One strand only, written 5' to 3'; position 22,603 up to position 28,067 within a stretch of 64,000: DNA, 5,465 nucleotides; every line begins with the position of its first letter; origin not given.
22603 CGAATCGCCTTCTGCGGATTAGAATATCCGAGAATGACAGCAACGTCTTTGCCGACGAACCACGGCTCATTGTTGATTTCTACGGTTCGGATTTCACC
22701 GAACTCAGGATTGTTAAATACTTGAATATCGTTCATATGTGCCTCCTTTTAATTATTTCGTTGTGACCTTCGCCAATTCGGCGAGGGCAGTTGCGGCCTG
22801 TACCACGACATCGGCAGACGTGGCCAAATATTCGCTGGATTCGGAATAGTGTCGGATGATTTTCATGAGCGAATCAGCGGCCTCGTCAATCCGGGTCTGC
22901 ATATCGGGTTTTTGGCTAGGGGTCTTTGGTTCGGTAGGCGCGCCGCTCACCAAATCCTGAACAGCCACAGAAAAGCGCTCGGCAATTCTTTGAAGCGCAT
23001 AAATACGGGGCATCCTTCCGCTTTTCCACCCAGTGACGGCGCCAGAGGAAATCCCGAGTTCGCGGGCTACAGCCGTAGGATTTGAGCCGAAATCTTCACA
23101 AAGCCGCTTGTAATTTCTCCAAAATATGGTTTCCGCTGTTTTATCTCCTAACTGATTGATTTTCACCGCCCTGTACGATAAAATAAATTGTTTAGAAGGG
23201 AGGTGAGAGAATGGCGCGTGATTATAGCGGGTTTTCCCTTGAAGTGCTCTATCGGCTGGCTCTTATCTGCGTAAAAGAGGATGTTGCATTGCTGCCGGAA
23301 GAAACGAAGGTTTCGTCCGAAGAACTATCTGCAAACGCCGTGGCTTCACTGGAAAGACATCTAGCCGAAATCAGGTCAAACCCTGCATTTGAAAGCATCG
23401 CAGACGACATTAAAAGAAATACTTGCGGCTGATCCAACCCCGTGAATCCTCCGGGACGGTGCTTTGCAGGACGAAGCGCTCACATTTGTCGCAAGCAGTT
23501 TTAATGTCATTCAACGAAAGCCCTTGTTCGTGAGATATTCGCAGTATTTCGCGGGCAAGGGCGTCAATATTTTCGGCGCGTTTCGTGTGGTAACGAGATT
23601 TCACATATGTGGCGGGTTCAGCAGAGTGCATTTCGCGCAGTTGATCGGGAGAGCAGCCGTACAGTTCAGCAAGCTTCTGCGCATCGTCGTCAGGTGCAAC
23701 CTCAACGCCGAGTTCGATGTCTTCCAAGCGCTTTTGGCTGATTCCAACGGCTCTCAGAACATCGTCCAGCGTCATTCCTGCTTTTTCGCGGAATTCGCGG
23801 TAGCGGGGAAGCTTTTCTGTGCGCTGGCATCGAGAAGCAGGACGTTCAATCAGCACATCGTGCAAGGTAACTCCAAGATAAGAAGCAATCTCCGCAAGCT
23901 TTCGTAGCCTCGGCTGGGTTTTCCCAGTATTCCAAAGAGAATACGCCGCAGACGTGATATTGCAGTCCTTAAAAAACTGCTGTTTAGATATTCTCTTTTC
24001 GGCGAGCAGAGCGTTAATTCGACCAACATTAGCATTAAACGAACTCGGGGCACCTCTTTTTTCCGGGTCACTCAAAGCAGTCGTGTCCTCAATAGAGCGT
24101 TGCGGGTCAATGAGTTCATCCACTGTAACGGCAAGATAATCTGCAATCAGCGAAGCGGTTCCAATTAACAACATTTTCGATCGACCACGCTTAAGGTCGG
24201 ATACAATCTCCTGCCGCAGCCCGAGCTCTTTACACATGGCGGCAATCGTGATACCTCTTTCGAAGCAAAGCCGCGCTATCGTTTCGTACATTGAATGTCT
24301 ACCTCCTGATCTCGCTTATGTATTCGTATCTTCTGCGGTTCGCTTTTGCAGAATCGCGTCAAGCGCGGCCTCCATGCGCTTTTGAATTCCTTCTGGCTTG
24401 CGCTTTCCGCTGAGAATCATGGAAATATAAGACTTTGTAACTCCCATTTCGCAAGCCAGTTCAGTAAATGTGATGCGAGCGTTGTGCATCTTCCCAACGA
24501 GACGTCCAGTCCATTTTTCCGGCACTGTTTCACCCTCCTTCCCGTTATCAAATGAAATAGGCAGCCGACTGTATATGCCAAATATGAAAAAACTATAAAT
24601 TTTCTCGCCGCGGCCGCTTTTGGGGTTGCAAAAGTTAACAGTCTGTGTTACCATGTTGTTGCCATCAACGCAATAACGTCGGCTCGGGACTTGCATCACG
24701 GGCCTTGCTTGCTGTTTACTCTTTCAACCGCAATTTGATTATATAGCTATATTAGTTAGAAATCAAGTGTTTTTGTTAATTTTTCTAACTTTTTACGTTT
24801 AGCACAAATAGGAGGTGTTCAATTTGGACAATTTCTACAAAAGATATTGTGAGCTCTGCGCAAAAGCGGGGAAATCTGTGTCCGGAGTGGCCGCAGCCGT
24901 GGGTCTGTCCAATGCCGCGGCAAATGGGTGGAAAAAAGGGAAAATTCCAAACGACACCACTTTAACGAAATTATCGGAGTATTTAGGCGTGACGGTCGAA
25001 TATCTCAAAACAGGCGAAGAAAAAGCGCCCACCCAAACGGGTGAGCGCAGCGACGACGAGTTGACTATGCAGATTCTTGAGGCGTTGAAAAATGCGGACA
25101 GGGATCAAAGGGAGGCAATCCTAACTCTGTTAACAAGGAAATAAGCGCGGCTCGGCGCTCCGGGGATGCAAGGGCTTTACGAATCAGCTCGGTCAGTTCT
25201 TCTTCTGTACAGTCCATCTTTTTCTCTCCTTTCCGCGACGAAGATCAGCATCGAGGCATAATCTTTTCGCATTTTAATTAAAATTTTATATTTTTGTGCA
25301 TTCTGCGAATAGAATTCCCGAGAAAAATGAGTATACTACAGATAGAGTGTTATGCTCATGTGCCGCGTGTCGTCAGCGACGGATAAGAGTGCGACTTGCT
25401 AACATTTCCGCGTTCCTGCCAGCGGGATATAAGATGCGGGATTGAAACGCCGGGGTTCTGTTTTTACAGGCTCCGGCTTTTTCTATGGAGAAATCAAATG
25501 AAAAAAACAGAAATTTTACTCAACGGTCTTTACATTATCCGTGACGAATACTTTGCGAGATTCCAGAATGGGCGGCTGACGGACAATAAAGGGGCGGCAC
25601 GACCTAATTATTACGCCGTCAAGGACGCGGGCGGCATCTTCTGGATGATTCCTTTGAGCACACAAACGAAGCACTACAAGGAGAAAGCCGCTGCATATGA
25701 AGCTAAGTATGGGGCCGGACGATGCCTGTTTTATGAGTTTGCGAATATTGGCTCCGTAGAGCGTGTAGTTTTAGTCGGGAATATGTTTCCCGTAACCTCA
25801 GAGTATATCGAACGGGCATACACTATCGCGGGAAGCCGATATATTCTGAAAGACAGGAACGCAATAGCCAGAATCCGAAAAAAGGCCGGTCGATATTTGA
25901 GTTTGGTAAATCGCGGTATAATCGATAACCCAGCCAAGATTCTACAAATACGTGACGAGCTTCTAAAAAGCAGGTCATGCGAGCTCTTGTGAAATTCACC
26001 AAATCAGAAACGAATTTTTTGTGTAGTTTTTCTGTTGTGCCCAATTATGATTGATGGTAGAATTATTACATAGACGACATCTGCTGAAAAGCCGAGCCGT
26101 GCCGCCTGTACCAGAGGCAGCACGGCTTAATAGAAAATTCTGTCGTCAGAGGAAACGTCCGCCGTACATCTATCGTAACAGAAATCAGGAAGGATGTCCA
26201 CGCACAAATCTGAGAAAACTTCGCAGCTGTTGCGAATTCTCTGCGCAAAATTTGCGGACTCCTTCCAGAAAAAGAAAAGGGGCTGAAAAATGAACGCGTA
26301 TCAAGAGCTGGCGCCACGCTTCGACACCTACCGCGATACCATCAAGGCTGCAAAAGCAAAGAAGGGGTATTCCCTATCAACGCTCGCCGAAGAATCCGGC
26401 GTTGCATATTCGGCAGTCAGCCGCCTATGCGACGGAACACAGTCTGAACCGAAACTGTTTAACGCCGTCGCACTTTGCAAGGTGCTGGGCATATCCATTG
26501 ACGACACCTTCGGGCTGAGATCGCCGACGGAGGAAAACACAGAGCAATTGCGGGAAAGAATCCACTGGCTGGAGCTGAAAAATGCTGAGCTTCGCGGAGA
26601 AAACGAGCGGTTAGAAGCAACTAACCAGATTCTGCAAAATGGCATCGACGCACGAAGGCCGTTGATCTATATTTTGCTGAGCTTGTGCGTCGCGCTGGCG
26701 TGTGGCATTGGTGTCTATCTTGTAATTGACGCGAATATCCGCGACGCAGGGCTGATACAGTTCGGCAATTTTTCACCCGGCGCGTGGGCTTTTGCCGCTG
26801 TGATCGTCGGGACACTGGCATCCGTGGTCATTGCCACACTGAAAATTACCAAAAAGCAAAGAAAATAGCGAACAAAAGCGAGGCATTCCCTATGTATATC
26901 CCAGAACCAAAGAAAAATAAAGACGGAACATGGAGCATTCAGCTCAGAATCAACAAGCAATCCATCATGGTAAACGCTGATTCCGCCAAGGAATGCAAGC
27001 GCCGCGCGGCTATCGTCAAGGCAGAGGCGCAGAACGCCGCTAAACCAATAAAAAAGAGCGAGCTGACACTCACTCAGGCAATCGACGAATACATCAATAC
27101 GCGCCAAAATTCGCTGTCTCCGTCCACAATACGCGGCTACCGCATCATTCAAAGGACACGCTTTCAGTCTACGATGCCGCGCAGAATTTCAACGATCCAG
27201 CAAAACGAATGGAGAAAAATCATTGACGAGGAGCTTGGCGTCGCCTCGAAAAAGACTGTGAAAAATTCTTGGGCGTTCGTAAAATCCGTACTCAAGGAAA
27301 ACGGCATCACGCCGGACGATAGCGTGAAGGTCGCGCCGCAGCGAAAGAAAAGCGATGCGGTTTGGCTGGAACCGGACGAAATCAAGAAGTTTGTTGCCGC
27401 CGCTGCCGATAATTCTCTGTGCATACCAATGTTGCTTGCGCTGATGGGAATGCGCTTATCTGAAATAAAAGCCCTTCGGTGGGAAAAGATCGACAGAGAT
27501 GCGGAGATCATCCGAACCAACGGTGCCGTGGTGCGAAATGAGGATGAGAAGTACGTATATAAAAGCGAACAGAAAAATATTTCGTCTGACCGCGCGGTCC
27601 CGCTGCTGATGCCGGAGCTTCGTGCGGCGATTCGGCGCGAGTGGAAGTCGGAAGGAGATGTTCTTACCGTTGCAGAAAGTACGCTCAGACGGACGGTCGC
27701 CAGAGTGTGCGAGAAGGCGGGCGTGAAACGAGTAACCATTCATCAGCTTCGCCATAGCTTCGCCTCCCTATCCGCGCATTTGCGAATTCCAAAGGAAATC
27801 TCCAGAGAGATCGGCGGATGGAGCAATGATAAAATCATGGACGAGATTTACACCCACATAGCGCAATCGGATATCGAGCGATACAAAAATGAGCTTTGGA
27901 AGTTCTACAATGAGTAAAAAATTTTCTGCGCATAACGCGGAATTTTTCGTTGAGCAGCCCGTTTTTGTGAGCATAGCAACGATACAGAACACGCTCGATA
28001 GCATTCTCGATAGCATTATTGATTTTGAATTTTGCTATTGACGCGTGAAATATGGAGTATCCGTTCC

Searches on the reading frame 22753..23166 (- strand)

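Call 26: search_protein_families(library=pfam, proteins=[window:22753-23166:-], max_evalue=0.01)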
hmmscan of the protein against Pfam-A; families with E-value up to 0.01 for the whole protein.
window:22753-23166:- (137 aa): 4 families
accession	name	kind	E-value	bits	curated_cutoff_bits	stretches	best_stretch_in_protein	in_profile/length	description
PF01381.28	HTH_3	-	0.00043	20.7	23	1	31-71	13-54/55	Helix-turn-helix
PF14549.12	P22_Cro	-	0.00081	19.6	30.2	1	25-61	8-44/60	DNA-binding transcriptional regulator Cro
PF15943.11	YdaS_toxin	-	0.0015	18.8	30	1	21-53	3-34/65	Bacterial toxin YdaS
PF13443.12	HTH_26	-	0.0026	18.4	22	1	21-73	4-58/63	Cro/C1-type HTH DNA-binding domain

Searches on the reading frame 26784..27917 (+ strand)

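Call 26: search_protein_families(library=pfam, proteins=[window:26784-27917:+], max_evalue=0.01)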
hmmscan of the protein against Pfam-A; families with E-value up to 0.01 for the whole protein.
window:26784-27917:+ (377 aa): 1 family
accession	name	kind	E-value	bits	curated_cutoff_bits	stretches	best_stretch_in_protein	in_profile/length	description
PF00589.27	Phage_integrase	-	1.2e-15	58.2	27.1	1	194-361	2-170/172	Phage integrase family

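Call 101: search_protein_families(library=phrogs, proteins=[window:26784-27917:+], max_evalue=0.01)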
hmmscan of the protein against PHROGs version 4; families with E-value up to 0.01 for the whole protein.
window:26784-27917:+ (377 aa): 5 families
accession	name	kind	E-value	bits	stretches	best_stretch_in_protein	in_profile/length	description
phrog_1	-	integration and excision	4.7e-41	142.7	1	27-365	102-441/611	integrase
phrog_216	-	integration and excision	3.7e-20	73.2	1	161-372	20-237/301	integrase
phrog_5127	-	integration and excision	0.00023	21.7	1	71-368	67-343/355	integrase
phrog_7685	-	integration and excision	0.0005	20.7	1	300-369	162-233/240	integrase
phrog_37709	-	unknown function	0.0029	18.5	1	172-246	38-112/116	-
